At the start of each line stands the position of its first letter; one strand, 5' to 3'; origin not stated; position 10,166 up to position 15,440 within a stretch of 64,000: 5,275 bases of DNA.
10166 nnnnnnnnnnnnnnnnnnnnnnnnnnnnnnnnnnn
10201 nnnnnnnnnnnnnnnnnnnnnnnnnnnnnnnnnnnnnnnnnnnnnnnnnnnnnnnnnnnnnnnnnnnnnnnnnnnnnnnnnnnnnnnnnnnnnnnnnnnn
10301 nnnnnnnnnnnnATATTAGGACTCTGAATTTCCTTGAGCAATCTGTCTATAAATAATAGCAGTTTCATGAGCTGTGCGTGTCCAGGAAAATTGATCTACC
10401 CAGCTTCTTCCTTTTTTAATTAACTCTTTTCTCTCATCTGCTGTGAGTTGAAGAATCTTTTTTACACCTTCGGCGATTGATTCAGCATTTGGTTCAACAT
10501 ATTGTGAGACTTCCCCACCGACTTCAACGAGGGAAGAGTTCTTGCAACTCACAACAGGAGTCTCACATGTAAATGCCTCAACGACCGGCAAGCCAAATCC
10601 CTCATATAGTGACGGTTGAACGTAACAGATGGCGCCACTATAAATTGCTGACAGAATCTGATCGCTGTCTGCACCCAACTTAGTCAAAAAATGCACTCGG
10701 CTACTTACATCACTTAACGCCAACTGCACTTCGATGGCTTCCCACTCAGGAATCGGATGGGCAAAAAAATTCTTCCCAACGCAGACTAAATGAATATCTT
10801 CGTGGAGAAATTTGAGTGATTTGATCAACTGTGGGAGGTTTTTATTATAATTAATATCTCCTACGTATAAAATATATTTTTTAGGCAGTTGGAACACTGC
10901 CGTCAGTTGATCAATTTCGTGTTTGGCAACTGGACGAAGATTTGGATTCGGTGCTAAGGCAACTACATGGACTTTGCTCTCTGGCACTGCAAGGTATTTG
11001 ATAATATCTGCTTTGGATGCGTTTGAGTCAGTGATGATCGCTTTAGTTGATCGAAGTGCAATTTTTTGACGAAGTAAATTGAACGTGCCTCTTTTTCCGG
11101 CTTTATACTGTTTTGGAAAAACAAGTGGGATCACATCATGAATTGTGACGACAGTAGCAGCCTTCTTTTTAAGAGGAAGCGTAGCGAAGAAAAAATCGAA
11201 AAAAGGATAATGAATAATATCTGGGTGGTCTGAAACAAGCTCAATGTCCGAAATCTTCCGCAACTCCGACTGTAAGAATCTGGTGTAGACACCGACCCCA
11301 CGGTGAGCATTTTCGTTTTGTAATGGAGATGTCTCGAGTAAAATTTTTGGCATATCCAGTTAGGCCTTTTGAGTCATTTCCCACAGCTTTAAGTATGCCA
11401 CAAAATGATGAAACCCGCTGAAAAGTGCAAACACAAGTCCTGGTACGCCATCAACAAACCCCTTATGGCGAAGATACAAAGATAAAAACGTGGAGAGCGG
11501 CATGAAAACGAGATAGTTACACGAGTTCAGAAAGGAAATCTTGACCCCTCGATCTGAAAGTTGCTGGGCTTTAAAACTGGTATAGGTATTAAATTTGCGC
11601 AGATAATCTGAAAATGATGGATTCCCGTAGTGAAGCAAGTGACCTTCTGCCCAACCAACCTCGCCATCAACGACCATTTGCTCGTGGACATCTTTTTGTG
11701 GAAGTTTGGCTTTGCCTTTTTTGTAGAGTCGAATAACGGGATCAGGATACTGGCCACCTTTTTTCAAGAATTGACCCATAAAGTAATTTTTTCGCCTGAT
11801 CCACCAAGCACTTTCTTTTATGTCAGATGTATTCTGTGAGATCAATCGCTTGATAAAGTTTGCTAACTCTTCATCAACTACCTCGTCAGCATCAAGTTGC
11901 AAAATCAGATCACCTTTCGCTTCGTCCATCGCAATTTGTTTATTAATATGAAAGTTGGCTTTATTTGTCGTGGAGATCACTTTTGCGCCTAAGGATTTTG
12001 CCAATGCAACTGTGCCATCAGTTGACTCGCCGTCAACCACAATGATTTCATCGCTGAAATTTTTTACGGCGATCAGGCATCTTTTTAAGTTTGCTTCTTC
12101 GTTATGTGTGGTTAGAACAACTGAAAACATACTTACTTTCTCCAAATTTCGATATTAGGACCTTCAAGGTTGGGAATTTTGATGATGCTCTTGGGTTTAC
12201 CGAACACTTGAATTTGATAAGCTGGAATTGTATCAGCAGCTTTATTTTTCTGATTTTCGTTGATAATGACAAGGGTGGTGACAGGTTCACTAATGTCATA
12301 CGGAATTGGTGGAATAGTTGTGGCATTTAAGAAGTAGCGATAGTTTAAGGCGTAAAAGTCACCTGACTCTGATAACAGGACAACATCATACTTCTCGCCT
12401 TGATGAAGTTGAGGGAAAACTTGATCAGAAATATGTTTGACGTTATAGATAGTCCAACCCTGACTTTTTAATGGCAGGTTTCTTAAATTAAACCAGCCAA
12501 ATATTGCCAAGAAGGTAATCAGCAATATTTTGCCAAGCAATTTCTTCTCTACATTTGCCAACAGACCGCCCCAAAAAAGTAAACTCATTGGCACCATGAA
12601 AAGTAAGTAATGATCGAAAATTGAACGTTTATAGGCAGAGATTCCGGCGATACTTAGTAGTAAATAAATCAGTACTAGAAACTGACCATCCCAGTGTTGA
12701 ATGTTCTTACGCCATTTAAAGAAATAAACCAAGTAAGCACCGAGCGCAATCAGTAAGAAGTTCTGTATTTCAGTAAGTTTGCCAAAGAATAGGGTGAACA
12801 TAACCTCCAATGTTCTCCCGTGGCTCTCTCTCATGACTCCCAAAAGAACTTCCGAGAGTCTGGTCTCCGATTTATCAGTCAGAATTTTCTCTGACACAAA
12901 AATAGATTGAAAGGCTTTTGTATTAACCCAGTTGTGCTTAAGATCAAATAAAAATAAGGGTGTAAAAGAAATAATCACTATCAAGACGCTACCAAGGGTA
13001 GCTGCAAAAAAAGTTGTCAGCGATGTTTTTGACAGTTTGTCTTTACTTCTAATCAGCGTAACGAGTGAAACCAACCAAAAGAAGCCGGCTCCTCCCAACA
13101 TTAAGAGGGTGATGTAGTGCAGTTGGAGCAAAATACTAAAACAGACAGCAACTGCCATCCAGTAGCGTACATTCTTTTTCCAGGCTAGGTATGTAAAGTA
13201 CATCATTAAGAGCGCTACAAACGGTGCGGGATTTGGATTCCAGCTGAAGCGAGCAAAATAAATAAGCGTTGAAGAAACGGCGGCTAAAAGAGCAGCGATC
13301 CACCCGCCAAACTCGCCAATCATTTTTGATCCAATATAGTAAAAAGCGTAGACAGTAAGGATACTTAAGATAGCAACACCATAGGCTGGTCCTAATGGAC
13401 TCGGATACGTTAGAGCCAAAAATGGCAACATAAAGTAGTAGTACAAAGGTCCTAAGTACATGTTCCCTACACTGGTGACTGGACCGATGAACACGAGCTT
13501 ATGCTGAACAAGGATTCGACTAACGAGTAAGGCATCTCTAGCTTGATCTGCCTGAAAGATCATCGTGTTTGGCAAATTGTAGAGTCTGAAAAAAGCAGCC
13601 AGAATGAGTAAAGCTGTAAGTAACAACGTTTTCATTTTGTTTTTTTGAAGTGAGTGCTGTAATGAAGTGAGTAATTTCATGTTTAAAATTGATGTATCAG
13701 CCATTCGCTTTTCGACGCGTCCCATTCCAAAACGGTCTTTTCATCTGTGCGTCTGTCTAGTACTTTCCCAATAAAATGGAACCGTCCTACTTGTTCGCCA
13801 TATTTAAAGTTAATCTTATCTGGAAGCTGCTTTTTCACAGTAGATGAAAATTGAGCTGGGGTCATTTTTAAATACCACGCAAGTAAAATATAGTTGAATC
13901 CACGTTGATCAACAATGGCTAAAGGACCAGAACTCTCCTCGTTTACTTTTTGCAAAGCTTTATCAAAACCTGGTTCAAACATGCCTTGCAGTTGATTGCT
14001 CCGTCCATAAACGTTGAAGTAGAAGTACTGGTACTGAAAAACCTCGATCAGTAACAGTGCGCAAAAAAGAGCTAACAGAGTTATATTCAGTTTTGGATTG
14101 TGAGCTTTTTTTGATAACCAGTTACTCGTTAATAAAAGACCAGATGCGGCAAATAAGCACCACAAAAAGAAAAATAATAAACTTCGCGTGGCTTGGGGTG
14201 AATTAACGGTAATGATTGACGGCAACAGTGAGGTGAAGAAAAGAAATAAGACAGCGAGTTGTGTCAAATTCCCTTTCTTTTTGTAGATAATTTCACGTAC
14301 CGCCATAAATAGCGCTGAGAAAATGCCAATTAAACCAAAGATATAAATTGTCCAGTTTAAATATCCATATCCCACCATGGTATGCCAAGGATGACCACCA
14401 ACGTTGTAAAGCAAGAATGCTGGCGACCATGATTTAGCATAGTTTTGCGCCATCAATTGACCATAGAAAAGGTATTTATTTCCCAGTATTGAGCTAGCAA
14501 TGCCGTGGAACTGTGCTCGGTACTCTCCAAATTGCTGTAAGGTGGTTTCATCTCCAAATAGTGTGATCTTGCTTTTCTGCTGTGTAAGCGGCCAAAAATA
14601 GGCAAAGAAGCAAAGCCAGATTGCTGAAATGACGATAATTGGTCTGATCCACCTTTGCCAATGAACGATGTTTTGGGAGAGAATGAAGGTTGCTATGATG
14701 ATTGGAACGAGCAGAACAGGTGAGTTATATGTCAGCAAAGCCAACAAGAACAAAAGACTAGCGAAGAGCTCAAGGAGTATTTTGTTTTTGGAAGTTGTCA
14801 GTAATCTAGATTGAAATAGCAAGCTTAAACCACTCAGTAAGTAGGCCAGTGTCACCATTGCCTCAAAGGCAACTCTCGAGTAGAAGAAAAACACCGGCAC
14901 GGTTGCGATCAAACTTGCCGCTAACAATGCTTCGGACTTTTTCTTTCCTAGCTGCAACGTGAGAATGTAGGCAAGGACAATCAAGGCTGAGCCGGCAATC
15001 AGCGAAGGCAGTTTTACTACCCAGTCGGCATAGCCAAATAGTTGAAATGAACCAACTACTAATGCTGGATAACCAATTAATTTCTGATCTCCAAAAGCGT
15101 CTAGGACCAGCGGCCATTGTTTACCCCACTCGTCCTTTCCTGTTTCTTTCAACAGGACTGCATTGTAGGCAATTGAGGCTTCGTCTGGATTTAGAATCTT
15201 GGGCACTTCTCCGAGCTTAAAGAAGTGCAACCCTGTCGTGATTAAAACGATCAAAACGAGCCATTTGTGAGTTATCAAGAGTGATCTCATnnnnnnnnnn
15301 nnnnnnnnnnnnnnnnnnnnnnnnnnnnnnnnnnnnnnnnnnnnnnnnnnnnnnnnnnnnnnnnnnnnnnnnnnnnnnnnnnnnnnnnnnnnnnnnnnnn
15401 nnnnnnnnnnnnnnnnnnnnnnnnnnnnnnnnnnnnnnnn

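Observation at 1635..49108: Extreme expansion of GT-C-type polytopic membrane glycosyltransferases (about 15 genes, seven PMT_2/ArnT-like)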

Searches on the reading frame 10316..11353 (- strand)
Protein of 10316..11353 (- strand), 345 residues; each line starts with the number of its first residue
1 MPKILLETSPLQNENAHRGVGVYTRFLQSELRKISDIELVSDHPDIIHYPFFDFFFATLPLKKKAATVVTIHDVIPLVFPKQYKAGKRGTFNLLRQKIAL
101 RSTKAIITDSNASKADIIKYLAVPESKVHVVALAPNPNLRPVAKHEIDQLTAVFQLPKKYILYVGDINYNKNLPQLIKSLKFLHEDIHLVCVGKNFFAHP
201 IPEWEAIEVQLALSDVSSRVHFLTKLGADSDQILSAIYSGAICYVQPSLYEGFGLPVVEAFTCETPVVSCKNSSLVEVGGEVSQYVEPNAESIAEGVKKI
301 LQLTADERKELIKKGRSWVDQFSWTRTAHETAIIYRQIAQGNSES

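Call 3: search_protein_families(library=pfam, proteins=[window:10316-11353:-], max_evalue=0.01)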
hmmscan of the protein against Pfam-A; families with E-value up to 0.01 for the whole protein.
window:10316-11353:- (345 aa): 6 families
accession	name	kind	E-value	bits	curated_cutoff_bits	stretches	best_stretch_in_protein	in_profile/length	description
PF00534.26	Glycos_transf_1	-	5.9e-23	81.7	26.4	1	157-318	14-172/172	Glycosyl transferases group 1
PF13692.12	Glyco_trans_1_4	-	3.1e-18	66.8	27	1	159-302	2-141/142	Glycosyl transferases group 1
PF13439.12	Glyco_transf_4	-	6.6e-11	43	28.5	1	38-131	71-162/170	Glycosyltransferase Family 4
PF20706.3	GT4-conflict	-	7.9e-05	22.2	26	1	225-278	267-319/385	Family 4 Glycosyltransferase in conflict systems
PF13579.12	Glyco_trans_4_4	-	0.00011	23.1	29.7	1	43-132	71-156/158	Glycosyl transferase 4-like domain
PF14338.12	Mrr_N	-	0.0025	18.4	29.5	1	290-331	20-63/87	Mrr N-terminal domain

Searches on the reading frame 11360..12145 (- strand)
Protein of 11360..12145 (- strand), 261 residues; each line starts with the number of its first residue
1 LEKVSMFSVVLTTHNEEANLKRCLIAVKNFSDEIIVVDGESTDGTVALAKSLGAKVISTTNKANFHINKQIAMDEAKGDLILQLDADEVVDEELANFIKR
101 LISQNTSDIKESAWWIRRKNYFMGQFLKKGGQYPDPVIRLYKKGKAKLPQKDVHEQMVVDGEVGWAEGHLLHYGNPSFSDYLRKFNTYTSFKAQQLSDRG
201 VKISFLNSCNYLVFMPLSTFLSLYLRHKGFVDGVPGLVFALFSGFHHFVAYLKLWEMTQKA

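Call 3: search_protein_families(library=pfam, proteins=[window:11360-12145:-], max_evalue=0.01)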
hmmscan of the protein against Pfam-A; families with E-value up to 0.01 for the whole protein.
window:11360-12145:- (261 aa): 2 families
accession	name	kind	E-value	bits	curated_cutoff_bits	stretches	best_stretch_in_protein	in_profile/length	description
PF00535.33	Glycos_transf_2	-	8.9e-20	71.7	23.3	1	8-105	1-107/168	Glycosyl transferase family 2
PF13704.12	Glyco_tranf_2_4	-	5.6e-05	24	27.5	1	15-91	2-85/98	Glycosyl transferase family 2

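Call 60: search_protein_families(library=ncbifam, proteins=[window:11360-12145:-], max_evalue=1e-8)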
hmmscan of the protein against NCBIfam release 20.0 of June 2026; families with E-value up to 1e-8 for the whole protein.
window:11360-12145:- (261 aa): 1 family
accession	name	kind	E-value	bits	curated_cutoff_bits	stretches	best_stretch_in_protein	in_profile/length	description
TIGR04283.1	glyco_like_mftF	equivalog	1e-14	54.7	182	1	8-107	2-102/221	TIGR04283 family arsenosugar biosynthesis glycosyltransferase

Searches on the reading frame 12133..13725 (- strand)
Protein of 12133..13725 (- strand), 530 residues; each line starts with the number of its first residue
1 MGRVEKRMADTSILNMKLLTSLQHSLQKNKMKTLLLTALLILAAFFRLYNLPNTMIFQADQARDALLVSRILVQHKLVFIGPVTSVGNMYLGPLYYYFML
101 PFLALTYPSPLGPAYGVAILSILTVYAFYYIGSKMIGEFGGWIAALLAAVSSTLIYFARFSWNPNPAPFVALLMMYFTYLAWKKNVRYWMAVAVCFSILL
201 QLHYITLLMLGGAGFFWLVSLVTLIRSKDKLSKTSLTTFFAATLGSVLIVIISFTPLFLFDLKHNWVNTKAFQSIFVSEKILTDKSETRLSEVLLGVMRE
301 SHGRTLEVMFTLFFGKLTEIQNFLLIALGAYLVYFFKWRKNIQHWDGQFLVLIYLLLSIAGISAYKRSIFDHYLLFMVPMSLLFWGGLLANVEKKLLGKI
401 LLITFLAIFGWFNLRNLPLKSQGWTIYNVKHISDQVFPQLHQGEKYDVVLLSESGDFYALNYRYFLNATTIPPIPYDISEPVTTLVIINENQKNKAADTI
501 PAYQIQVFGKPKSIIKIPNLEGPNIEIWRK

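Call 4: search_protein_families(library=pfam, proteins=[window:12133-13725:-], max_evalue=0.01)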
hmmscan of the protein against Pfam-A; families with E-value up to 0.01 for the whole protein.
window:12133-13725:- (530 aa): 1 family
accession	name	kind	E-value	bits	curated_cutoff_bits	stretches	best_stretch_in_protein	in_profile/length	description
PF13231.12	PMT_2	-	0.00033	21.3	26.1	1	93-227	4-140/160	Dolichyl-phosphate-mannose-protein mannosyltransferase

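Call 13: search_protein_families(library=ncbifam, proteins=[window:12133-13725:-], max_evalue=1)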
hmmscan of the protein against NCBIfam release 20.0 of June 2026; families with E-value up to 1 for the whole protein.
window:12133-13725:- (530 aa): 1 family
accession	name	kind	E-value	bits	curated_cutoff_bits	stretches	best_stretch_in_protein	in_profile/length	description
NF042931.1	SAG1386_EF1546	equivalog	0.49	10.5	80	0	226-280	17-71/158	SAG1386/EF1546 family surface-associated protein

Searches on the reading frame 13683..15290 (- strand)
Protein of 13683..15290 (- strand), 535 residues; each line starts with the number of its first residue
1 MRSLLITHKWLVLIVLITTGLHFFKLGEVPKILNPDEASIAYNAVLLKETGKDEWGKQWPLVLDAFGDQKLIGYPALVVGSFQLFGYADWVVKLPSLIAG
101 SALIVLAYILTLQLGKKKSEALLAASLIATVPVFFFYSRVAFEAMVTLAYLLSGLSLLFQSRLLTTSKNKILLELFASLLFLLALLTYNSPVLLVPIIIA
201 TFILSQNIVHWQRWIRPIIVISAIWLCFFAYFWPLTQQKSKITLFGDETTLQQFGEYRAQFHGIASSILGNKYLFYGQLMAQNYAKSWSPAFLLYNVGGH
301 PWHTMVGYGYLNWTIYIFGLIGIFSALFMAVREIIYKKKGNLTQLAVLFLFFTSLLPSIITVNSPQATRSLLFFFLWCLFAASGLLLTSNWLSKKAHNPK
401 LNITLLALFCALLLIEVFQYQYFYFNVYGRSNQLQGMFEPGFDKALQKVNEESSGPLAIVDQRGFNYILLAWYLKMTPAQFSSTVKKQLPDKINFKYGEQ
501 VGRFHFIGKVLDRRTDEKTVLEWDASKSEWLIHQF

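Call 4: search_protein_families(library=pfam, proteins=[window:13683-15290:-], max_evalue=0.01)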
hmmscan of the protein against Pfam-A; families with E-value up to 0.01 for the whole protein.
window:13683-15290:- (535 aa): 1 family
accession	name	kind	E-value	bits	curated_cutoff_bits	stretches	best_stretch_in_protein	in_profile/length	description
PF14264.12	Glucos_trans_II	-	1.5e-06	28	30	1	95-370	49-301/317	Glucosyl transferase GtrII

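Call 13: search_protein_families(library=ncbifam, proteins=[window:13683-15290:-], max_evalue=1)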
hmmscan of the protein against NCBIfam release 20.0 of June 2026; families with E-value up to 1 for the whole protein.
window:13683-15290:- (535 aa): 0 families
